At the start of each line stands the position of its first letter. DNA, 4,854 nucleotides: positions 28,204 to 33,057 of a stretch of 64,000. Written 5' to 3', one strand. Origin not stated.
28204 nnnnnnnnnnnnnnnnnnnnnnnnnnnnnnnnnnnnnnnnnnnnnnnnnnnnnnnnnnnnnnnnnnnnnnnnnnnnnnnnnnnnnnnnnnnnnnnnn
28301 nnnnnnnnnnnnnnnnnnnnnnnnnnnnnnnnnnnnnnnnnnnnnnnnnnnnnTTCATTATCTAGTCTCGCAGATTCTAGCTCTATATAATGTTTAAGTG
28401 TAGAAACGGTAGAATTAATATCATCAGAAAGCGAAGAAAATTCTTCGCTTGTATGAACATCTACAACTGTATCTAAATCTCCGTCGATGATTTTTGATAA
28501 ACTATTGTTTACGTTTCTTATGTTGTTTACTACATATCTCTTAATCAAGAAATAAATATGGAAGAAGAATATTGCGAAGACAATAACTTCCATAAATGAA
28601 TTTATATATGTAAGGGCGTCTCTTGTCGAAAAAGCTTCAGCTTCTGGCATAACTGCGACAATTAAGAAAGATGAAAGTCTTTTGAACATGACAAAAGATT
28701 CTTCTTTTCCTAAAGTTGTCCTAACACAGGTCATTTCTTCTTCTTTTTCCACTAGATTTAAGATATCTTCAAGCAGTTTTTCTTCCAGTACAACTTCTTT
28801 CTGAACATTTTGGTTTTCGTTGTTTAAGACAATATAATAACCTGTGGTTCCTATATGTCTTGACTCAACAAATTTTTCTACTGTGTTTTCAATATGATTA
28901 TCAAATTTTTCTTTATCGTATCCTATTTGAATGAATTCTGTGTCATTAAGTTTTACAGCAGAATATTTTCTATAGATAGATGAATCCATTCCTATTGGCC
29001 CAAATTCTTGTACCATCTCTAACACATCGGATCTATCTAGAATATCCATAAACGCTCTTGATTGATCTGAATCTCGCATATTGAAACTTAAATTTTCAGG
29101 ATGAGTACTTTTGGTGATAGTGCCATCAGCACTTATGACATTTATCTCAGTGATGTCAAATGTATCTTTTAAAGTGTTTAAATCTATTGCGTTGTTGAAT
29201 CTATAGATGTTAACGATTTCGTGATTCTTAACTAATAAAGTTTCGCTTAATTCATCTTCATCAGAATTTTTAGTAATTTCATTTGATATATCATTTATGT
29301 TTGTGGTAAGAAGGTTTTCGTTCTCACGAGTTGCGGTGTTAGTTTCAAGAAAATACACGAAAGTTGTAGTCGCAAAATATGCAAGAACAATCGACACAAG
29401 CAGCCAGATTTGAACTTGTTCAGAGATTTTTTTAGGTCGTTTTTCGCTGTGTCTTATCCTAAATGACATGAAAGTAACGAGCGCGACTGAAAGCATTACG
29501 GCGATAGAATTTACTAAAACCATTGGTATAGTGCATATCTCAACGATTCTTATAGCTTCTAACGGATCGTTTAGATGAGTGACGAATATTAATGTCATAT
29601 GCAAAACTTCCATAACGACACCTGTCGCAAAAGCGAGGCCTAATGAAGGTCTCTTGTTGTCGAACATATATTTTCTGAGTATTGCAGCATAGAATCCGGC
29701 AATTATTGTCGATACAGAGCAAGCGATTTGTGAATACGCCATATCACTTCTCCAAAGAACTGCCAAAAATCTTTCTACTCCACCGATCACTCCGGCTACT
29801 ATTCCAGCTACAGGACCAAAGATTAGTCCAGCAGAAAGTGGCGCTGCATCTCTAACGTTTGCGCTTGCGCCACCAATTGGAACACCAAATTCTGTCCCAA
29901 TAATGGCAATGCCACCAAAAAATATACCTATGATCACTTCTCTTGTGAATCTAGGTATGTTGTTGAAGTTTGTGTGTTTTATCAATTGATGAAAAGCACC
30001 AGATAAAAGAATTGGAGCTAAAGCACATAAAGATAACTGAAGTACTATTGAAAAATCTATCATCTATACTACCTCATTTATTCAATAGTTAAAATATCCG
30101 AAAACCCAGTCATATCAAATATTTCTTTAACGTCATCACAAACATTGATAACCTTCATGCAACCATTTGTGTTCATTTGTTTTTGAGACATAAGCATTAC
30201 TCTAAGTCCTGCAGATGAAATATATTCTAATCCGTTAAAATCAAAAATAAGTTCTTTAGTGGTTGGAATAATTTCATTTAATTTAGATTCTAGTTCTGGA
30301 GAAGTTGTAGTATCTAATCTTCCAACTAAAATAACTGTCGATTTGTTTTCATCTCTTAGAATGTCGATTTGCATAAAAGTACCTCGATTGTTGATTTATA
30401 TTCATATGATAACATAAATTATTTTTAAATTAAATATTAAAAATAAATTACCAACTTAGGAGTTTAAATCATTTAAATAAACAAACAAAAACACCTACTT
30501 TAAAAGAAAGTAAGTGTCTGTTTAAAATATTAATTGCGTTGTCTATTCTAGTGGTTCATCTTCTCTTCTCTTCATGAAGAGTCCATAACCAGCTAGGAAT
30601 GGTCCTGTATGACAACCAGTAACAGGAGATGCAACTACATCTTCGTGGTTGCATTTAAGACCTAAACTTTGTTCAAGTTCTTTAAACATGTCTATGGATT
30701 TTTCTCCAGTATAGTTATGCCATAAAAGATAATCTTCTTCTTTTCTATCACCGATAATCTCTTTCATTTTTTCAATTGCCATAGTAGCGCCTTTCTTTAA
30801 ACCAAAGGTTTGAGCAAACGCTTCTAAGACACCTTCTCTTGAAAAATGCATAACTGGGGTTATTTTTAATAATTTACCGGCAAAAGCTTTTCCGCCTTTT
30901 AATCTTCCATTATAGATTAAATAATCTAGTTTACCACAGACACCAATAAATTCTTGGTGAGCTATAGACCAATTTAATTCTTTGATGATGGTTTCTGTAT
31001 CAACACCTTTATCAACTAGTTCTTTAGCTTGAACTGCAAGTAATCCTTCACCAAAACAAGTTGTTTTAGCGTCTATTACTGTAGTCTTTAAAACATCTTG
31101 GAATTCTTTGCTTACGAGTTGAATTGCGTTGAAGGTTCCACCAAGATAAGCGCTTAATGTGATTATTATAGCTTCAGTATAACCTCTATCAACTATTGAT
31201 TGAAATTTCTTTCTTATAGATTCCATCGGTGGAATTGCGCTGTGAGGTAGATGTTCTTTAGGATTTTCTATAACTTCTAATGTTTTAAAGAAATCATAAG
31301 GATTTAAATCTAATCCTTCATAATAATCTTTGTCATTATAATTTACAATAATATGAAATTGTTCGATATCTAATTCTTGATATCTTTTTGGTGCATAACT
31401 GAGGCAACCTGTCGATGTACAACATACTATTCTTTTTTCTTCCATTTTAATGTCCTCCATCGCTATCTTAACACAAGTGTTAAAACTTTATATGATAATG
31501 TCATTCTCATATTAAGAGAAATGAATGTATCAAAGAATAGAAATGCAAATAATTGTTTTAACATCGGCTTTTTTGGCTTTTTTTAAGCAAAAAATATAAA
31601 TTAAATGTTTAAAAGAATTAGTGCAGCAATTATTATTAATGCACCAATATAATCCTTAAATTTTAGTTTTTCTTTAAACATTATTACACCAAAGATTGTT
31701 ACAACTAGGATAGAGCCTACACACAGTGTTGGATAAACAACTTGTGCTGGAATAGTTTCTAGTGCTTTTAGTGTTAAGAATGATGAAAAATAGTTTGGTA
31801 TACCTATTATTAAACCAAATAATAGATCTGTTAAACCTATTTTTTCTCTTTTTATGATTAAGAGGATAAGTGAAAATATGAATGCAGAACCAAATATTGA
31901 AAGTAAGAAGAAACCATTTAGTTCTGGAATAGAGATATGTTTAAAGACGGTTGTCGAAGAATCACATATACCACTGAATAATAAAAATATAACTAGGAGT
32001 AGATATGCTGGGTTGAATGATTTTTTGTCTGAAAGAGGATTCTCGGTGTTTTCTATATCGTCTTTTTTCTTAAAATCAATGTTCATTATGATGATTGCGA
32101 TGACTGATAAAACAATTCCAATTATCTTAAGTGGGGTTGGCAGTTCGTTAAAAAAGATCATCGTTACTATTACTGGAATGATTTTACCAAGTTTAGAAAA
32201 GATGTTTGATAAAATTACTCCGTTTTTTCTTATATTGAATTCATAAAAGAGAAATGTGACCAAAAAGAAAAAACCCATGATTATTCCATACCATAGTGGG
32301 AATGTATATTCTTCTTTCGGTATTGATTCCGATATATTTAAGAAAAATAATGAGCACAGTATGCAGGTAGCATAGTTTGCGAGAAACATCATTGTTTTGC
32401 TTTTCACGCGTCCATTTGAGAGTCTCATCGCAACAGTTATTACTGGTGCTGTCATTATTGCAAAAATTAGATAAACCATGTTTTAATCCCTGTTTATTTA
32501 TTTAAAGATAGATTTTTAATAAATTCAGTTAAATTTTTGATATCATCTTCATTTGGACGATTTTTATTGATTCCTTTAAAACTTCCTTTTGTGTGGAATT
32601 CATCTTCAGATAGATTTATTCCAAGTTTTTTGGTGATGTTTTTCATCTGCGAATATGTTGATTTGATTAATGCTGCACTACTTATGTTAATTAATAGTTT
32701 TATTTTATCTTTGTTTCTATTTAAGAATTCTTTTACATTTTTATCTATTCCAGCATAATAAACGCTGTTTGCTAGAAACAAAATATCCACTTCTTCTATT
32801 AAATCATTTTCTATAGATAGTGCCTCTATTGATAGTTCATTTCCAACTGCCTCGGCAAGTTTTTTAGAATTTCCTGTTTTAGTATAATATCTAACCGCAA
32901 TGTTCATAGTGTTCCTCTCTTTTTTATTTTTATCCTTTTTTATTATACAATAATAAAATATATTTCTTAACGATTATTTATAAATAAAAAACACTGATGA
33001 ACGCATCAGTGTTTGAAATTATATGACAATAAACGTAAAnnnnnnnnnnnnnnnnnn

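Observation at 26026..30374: Partner-switching module with no sigma factor, whose sensor fuses the opposing phosphatase and kinase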

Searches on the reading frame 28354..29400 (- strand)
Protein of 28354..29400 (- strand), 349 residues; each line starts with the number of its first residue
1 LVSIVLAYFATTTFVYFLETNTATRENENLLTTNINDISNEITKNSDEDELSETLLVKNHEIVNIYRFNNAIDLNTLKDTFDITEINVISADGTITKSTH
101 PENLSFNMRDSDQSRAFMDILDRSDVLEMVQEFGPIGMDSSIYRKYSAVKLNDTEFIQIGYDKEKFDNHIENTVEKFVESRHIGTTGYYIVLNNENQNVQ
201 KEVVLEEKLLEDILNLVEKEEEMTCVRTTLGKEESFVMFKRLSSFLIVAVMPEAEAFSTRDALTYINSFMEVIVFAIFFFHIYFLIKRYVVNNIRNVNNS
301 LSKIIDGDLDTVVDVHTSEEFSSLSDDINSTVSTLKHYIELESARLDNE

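Call 61: search_protein_families(library=pfam, proteins=[window:28354-29400:-], max_evalue=5)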
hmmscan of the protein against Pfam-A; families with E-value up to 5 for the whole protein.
window:28354-29400:- (349 aa): 2 families
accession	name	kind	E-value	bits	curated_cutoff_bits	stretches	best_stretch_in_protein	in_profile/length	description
PF00672.30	HAMP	-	0.047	14.5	25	1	286-336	2-52/53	HAMP domain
PF20066.5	Glyoxalase_8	-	0.14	12.6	23.7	1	295-334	85-124/143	Glyoxalase superfamily protein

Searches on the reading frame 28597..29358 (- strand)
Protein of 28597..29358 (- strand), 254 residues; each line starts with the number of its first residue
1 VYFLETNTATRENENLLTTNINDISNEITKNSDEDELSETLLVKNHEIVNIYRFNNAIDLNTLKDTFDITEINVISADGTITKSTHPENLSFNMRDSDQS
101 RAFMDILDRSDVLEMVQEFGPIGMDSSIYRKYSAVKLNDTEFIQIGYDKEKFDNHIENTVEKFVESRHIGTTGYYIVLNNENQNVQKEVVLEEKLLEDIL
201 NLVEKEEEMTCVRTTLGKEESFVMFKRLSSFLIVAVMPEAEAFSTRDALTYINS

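Call 82: predict_structure(alignment_id=A3)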
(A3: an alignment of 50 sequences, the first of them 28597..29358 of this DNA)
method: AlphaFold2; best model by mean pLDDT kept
length: 254 residues; sequences in the alignment: 50
mean_pLDDT: 92.0   pTM: 0.77
mean pLDDT of the five models: 92.0, 91.0, 90.8, 90.1, 88.4
residues with pLDDT >= 90: 191; 70-90: 57; 50-70: 6; < 50: 0
segments of 3 or more residues with pLDDT < 50: none
pLDDT, mean of each block of 10 residues (from residue 1): 83 95 91 77 96 97 97 98 97 93 95 93 91 96 95 88 88 94 88 93 96 95 94 96 80 68
secondary structure, 60 per line:
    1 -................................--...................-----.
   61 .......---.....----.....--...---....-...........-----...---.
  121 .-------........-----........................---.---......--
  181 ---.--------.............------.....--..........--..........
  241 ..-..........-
elements in order: H2-33 H36-54 H60-67 E71-75 E80-84 H98-108 E114-116 E129-136 E142-148 H149-165 E173-178 H193-205 E212-216 E219-228 E231-238 H239-242 H244-253

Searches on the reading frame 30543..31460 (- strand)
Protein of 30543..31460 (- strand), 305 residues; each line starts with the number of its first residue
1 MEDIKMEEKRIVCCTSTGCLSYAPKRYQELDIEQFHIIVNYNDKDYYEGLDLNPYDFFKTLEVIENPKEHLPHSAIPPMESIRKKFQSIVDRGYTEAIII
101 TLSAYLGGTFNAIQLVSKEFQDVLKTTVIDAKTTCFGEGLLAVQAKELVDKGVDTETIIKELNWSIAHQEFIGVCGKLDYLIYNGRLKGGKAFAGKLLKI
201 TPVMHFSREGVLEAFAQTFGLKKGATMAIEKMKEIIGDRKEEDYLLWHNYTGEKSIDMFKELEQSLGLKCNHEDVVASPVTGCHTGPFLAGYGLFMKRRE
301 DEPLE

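Call 23: search_protein_families(library=pfam, proteins=[window:30543-31460:-], max_evalue=0.001)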
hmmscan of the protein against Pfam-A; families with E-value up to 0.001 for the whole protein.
window:30543-31460:- (305 aa): 1 family
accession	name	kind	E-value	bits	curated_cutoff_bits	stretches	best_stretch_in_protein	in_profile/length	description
PF02645.21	DegV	-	2.4e-48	165.3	27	1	23-294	13-277/280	Uncharacterised protein, DegV family COG1307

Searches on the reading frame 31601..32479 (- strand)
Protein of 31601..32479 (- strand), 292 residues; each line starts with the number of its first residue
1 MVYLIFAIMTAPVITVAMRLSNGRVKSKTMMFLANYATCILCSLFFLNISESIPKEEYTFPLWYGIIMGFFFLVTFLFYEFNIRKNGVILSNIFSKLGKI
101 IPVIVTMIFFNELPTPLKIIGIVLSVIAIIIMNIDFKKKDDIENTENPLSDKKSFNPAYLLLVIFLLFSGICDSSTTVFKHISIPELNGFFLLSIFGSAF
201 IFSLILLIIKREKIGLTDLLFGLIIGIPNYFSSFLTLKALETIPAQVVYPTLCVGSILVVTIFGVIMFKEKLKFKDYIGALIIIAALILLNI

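Call 23: search_protein_families(library=pfam, proteins=[window:31601-32479:-], max_evalue=0.001)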
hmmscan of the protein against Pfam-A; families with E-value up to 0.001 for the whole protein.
window:31601-32479:- (292 aa): 3 families
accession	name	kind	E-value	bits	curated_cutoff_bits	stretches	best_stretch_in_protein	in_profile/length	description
PF00892.27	EamA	-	3.4e-15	56.9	28.2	2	163-291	4-134/135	EamA-like transporter family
PF06800.18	Sugar_transport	-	2.1e-08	34.3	26.3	2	198-284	34-121/280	Sugar transport protein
PF00893.25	Multi_Drug_Res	-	2.8e-07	31.4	23.7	0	224-282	33-92/93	Small Multidrug Resistance protein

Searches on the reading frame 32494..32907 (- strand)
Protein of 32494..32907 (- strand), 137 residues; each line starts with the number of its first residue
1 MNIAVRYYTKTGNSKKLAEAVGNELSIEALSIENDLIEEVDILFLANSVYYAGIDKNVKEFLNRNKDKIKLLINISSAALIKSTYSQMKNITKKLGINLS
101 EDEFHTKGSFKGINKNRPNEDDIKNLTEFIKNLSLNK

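Call 23: search_protein_families(library=pfam, proteins=[window:32494-32907:-], max_evalue=0.001)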
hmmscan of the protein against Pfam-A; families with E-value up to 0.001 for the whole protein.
window:32494-32907:- (137 aa): 3 families
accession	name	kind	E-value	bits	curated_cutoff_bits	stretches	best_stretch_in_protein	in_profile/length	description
PF12724.12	Flavodoxin_5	-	3.1e-08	34.5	27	1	5-74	2-78/145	Flavodoxin domain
PF12641.12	Flavodoxin_3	-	1.2e-06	28.9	27.5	1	5-87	2-87/160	Flavodoxin domain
PF00258.30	Flavodoxin_1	-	0.00028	21.5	25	1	6-102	2-116/143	Flavodoxin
